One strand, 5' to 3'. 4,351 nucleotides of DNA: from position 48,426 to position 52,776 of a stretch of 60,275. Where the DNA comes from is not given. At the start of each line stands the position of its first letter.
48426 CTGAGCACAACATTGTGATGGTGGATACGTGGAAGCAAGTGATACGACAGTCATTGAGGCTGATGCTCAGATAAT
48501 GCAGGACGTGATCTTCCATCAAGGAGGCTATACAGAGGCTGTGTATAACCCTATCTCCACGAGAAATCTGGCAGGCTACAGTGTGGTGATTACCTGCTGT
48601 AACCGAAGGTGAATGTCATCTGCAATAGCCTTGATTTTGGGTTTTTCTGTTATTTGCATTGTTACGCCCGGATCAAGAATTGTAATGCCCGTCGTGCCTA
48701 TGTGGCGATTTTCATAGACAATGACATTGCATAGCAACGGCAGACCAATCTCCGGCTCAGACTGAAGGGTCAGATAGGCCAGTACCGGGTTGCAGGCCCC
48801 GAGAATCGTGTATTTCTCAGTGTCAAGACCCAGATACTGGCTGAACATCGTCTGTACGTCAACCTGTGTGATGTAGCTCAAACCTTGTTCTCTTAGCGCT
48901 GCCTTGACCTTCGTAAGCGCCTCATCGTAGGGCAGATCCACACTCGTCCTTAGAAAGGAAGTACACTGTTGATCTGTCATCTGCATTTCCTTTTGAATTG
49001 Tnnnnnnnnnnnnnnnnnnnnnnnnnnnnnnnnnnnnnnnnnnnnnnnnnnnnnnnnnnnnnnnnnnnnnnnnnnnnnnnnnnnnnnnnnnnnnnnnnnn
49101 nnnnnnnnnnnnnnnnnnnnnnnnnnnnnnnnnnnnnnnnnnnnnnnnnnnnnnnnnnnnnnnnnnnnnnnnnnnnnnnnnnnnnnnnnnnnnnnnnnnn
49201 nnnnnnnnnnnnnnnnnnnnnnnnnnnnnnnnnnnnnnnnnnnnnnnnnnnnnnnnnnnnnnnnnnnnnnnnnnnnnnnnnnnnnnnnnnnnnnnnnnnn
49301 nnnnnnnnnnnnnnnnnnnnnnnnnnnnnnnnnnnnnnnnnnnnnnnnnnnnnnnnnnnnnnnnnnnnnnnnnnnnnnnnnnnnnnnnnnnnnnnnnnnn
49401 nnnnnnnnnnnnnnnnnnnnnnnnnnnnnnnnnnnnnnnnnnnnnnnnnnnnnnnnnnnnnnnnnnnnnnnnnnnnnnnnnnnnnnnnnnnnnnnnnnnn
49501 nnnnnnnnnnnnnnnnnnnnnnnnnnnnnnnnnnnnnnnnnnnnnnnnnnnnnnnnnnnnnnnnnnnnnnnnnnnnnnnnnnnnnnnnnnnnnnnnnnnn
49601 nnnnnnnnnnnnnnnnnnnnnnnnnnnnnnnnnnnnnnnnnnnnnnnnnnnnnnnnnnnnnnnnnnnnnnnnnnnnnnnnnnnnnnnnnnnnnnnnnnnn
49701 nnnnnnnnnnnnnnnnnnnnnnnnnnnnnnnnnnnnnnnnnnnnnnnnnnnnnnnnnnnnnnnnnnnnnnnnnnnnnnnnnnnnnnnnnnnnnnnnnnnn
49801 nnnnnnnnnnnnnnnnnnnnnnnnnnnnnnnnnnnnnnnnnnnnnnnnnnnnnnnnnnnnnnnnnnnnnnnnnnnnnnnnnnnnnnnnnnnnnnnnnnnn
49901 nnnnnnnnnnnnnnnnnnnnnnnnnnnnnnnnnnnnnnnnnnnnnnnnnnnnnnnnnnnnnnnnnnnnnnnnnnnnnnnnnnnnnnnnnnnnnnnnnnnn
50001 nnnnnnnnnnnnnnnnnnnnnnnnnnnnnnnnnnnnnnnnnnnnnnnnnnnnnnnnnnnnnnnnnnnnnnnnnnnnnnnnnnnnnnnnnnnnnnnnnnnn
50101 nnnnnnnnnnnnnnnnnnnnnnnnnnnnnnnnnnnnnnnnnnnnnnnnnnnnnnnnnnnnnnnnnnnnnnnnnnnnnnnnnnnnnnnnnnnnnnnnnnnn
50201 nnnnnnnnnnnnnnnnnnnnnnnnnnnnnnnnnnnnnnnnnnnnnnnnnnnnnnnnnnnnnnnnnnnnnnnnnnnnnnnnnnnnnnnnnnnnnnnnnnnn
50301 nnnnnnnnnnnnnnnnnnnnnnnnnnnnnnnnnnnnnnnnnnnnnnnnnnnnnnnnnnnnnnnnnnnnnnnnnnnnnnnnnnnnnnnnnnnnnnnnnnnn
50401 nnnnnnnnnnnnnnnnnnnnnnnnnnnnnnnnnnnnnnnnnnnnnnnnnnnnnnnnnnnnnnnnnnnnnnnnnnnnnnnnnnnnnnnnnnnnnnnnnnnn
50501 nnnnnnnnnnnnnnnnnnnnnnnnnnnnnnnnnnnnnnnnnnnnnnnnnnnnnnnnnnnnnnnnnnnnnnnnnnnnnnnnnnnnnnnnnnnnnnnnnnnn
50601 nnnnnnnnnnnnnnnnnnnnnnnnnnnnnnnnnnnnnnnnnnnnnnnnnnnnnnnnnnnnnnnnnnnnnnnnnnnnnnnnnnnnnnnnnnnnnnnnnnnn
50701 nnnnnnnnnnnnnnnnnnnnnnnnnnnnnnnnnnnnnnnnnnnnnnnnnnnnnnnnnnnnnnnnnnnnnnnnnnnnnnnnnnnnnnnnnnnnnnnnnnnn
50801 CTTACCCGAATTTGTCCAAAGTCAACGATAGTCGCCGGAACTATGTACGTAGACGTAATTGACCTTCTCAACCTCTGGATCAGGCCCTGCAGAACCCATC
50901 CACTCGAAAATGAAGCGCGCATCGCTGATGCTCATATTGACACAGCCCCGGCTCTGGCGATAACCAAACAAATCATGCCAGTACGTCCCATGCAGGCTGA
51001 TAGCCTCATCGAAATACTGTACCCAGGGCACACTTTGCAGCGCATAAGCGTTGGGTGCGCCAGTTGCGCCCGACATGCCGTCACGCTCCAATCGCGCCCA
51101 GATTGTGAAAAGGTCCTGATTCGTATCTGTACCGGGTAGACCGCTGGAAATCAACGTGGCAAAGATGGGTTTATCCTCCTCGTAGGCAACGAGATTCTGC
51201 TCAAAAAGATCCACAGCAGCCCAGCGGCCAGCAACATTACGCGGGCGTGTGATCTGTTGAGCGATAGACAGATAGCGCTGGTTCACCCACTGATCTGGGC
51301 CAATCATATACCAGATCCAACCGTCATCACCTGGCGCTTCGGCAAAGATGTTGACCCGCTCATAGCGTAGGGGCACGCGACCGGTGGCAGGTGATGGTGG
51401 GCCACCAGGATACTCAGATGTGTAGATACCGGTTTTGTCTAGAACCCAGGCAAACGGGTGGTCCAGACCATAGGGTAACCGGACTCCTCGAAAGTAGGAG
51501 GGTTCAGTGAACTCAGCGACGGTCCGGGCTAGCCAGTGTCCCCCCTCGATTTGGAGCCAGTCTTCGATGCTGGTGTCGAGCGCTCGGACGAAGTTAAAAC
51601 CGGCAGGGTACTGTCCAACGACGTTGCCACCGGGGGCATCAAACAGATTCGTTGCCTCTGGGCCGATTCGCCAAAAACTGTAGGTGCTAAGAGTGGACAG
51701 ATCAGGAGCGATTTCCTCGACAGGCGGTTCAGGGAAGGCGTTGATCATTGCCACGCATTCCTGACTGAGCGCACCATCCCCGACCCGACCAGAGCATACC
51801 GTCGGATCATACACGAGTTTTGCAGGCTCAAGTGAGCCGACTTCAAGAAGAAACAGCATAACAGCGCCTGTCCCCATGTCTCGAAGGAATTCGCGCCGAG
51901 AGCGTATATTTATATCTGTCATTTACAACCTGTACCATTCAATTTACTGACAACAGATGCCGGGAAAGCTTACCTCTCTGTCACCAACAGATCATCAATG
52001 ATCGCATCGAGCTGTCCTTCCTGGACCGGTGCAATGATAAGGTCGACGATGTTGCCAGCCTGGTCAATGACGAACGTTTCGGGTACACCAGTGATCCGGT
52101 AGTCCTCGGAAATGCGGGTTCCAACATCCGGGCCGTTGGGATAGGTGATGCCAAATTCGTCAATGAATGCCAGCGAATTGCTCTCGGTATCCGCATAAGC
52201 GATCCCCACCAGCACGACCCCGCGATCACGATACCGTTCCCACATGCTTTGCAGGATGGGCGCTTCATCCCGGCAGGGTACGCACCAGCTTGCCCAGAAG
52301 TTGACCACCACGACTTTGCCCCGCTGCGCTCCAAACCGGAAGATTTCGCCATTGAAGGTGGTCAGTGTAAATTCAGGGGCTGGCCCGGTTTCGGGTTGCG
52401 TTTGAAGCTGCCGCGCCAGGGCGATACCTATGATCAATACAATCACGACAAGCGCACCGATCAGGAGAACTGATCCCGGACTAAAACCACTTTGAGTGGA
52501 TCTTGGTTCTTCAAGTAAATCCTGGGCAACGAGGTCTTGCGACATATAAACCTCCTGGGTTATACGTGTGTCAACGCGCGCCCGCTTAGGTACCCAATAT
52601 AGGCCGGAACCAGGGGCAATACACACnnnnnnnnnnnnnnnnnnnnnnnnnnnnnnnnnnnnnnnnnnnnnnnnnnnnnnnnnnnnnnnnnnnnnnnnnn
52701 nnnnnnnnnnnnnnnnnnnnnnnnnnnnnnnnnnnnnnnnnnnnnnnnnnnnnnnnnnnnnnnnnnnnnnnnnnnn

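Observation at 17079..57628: Recurrent palindrome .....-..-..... fixed 24 nt upstream of TAnnnT hexamers in front of at least seven operons: candidate island-wide regulon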

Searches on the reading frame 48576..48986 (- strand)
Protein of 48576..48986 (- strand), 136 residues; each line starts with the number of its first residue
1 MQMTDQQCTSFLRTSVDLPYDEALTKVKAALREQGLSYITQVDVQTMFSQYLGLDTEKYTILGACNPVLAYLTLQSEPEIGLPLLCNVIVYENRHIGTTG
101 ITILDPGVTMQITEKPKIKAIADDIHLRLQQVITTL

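Call 7: search_protein_families(library=pfam, proteins=[window:48576-48986:-])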
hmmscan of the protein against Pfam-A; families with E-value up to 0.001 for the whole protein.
window:48576-48986:- (136 aa): 1 family
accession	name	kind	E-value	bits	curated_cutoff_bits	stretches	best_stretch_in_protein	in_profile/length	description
PF03625.19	DUF302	-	1e-14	54.6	23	1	42-106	1-63/63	Domain of unknown function DUF302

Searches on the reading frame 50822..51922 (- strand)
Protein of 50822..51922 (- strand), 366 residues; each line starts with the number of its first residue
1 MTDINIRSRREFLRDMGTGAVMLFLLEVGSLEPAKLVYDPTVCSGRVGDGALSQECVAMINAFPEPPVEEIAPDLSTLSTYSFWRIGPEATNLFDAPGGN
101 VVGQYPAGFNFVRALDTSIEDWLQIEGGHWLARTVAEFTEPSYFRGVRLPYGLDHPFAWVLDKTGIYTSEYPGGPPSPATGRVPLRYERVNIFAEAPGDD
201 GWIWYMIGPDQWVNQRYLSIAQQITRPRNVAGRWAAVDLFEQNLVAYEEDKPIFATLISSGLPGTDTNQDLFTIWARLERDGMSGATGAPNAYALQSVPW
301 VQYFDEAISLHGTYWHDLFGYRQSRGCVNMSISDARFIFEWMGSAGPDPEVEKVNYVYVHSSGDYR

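Call 7: search_protein_families(library=pfam, proteins=[window:50822-51922:-])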
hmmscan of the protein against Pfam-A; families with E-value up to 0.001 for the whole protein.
window:50822-51922:- (366 aa): 1 family
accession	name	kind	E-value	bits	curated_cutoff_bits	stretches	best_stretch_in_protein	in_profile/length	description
PF03734.19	YkuD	-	2.2e-14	54.7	23.4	1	233-343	2-139/146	L,D-transpeptidase catalytic domain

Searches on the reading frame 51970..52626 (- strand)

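Call 7: search_protein_families(library=pfam, proteins=[window:51970-52626:-])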
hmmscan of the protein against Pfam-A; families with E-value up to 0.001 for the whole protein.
window:51970-52626:- (218 aa): 5 families
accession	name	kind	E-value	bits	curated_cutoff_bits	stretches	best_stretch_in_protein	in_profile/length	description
PF00578.27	AhpC-TSA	-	3.7e-23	82.2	26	1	82-194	4-122/124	AhpC/TSA family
PF08534.16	Redoxin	-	1.3e-18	67.7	26.6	1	82-203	5-138/148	Redoxin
PF13905.12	Thioredoxin_8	-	3.7e-13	50.1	27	1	103-193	1-94/94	Thioredoxin-like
PF00085.26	Thioredoxin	-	2.4e-09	37.5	23.5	1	102-143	17-57/103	Thioredoxin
PF00255.25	GSHPx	-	0.00066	19.7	27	1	86-142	4-59/108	Glutathione peroxidase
